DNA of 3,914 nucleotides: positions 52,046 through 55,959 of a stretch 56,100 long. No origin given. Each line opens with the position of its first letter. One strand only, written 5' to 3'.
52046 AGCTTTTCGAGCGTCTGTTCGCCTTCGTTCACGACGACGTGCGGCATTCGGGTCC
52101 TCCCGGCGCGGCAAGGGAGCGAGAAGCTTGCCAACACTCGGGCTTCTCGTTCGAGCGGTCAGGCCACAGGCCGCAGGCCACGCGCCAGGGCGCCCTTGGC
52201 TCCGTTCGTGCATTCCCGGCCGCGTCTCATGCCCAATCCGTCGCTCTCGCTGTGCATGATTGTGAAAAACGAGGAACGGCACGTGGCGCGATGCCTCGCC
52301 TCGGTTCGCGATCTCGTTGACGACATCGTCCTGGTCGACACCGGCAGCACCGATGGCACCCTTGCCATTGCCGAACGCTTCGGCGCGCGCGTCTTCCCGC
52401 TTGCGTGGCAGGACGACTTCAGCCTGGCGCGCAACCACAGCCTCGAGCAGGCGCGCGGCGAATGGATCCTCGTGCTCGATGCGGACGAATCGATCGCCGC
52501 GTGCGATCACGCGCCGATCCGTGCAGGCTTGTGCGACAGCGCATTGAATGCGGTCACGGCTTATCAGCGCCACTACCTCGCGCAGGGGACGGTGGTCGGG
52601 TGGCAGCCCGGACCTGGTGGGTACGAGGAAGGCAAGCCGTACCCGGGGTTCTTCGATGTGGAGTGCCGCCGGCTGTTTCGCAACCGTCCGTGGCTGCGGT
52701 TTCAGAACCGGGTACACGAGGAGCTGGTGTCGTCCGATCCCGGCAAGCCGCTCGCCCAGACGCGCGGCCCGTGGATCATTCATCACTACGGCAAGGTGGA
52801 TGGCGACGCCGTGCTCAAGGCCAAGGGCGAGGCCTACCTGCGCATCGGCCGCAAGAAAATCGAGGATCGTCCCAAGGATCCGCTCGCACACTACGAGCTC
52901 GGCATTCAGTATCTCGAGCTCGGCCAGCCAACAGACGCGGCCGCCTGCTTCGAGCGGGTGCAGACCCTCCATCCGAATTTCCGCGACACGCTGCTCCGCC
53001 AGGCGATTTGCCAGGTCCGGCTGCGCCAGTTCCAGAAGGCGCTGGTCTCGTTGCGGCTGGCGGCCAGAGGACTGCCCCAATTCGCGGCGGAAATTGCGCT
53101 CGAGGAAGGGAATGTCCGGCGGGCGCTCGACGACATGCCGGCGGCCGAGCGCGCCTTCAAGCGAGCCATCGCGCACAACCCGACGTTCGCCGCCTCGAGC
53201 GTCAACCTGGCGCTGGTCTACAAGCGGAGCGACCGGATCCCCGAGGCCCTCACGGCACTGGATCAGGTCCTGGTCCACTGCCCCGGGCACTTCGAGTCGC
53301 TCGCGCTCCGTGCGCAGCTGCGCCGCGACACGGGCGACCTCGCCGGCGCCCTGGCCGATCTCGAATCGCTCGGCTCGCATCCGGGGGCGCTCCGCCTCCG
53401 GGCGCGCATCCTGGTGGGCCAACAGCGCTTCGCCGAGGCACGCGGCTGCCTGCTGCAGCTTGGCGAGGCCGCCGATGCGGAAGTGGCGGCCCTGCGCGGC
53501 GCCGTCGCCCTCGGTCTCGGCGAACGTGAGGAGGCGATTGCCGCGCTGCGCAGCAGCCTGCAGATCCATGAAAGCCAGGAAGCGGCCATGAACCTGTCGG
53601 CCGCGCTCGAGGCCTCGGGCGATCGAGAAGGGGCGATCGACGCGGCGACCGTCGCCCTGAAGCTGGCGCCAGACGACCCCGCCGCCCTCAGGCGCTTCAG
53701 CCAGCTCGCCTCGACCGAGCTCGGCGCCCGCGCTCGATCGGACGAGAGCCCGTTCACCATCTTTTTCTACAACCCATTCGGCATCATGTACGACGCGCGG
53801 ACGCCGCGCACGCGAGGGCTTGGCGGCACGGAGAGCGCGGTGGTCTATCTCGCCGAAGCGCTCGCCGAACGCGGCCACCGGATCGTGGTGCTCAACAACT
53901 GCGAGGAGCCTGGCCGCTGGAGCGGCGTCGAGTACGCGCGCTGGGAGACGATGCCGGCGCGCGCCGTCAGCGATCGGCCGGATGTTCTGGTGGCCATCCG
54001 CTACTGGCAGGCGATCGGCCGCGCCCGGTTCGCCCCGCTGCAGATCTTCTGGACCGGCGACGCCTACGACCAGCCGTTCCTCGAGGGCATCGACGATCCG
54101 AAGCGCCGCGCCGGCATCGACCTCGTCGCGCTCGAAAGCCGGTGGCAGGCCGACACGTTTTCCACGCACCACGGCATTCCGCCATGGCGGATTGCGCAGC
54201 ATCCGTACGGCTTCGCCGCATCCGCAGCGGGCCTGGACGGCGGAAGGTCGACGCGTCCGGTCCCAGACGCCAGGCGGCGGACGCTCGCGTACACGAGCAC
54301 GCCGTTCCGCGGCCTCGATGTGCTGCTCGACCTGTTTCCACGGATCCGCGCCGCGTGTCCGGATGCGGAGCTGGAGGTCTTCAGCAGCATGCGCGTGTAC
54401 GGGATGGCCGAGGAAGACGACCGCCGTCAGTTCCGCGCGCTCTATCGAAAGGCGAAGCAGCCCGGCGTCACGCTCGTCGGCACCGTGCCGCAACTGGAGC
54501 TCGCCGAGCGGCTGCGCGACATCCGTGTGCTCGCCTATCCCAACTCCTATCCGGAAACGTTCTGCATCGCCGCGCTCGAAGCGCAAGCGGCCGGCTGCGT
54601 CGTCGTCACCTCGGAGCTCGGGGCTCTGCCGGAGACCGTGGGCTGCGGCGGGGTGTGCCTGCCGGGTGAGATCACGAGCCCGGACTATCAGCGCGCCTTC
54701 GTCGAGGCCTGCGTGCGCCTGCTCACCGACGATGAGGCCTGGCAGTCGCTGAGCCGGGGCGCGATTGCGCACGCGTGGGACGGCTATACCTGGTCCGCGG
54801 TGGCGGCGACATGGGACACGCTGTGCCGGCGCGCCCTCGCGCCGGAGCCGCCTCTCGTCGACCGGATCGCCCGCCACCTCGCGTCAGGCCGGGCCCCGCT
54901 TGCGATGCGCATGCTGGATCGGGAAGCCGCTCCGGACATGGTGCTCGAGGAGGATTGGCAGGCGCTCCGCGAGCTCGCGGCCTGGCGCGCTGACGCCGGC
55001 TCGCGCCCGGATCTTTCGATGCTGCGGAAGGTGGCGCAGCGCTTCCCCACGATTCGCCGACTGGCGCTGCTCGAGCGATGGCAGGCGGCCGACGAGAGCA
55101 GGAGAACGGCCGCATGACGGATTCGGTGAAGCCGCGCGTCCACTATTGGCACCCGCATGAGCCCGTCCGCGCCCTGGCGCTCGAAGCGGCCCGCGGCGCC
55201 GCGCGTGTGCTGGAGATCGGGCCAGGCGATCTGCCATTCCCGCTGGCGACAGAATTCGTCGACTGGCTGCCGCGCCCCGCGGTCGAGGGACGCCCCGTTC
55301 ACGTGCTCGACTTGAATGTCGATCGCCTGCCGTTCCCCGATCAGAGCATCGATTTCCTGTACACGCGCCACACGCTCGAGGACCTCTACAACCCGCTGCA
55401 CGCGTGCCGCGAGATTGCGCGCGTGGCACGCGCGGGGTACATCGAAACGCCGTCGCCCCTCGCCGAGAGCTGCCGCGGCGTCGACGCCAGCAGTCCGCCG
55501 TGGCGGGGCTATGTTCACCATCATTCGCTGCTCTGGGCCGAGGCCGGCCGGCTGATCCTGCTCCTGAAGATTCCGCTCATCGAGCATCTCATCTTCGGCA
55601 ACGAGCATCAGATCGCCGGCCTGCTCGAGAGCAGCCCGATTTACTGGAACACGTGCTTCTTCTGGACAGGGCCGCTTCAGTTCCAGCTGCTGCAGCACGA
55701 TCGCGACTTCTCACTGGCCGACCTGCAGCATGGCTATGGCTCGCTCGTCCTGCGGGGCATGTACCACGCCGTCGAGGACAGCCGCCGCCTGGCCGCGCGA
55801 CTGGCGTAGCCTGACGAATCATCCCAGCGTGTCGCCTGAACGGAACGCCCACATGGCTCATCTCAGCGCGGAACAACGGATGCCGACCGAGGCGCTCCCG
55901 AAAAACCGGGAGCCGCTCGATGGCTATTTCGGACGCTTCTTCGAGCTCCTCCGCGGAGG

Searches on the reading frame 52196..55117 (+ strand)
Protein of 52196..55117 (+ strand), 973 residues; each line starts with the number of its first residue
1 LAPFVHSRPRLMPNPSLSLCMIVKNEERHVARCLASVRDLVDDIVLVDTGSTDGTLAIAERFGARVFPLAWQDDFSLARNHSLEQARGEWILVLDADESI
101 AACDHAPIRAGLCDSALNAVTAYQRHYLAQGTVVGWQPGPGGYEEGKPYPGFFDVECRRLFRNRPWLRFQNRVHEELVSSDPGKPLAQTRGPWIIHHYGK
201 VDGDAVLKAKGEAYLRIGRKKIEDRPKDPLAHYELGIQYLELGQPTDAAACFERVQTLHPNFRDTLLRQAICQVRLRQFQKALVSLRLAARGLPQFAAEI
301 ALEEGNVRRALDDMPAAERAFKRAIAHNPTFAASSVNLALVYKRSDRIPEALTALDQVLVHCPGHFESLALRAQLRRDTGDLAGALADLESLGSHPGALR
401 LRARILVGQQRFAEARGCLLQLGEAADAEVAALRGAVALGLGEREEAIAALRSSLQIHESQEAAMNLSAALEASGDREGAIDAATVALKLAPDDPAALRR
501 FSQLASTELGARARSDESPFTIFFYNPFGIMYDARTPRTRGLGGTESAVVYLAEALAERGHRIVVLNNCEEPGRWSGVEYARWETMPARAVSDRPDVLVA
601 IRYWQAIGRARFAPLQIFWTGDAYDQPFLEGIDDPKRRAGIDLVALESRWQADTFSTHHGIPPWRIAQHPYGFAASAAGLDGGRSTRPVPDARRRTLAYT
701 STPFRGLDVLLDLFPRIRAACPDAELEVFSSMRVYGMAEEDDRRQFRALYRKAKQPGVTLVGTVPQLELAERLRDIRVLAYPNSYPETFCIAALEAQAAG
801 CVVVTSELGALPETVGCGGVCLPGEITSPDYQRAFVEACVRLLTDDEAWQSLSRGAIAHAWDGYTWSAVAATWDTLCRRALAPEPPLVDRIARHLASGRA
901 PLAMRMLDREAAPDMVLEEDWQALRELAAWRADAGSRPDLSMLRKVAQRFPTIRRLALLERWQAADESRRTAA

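Call 10: search_protein_families(library=pfam, proteins=[window:52196-55117:+], max_evalue=0.0001)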
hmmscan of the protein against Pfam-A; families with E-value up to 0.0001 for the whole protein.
window:52196-55117:+ (973 aa): 17 families
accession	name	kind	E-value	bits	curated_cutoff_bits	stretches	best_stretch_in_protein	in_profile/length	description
PF07719.23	TPR_2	-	9e-22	75.8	27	0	230-261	2-33/34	Tetratricopeptide repeat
PF00535.33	Glycos_transf_2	-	3.6e-19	69.8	23.3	1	18-100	1-91/168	Glycosyl transferase family 2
PF00515.34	TPR_1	-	1.5e-17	63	27.8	1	230-262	2-34/34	Tetratricopeptide repeat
PF13692.12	Glyco_trans_1_4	-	7e-15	56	27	1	704-845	14-142/142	Glycosyl transferases group 1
PF14559.12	TPR_19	-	2.3e-13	50.7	25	0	313-375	6-68/68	Tetratricopeptide repeat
PF13431.12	TPR_17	-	4.8e-13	48.7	24.4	0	222-248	6-32/34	Tetratricopeptide repeat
PF00534.26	Glycos_transf_1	-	1.1e-12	48.3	26.4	1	705-855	28-168/172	Glycosyl transferases group 1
PF13432.12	TPR_16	-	4.5e-11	43.4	32.7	0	302-360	1-59/65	Tetratricopeptide repeat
PF13428.12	TPR_14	-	1.1e-09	38.4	23.5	0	464-503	4-43/44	Tetratricopeptide repeat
PF13174.12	TPR_6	-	1.3e-09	38.5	26.3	0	231-261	2-32/33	Tetratricopeptide repeat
PF13414.12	TPR_11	-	2.9e-07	30.5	26.8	0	305-344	1-40/42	TPR repeat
PF23914.1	TPR_CcmH_CycH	-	3.5e-07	30.6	42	0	433-508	55-131/158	Cytochrome c-type biogenesis protein H TPR domain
PF13704.12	Glyco_tranf_2_4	-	8.9e-07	29.8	27.5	1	24-104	1-88/98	Glycosyl transferase family 2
PF13181.12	TPR_8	-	6.2e-06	26.4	25.7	0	231-261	3-33/34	Tetratricopeptide repeat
PF12895.13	ANAPC3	-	8.6e-06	26.4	27.2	0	347-420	4-80/82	Anaphase-promoting complex, cyclosome, subunit 3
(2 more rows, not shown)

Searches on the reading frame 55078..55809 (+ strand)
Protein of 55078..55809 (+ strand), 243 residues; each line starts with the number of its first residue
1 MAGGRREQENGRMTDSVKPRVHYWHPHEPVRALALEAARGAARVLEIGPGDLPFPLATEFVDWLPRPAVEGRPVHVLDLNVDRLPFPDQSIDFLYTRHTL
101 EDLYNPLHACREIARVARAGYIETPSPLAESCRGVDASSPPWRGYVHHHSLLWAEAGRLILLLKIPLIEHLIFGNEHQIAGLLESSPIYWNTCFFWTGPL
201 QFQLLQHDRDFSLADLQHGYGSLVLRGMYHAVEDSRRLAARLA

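Call 10: search_protein_families(library=pfam, proteins=[window:55078-55809:+], max_evalue=0.0001)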
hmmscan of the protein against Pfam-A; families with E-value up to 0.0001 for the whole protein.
window:55078-55809:+ (243 aa): 1 family
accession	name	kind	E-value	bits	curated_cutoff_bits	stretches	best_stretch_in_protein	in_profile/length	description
PF08241.18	Methyltransf_11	-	1.4e-07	32.5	21.2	1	72-120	41-90/95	Methyltransferase domain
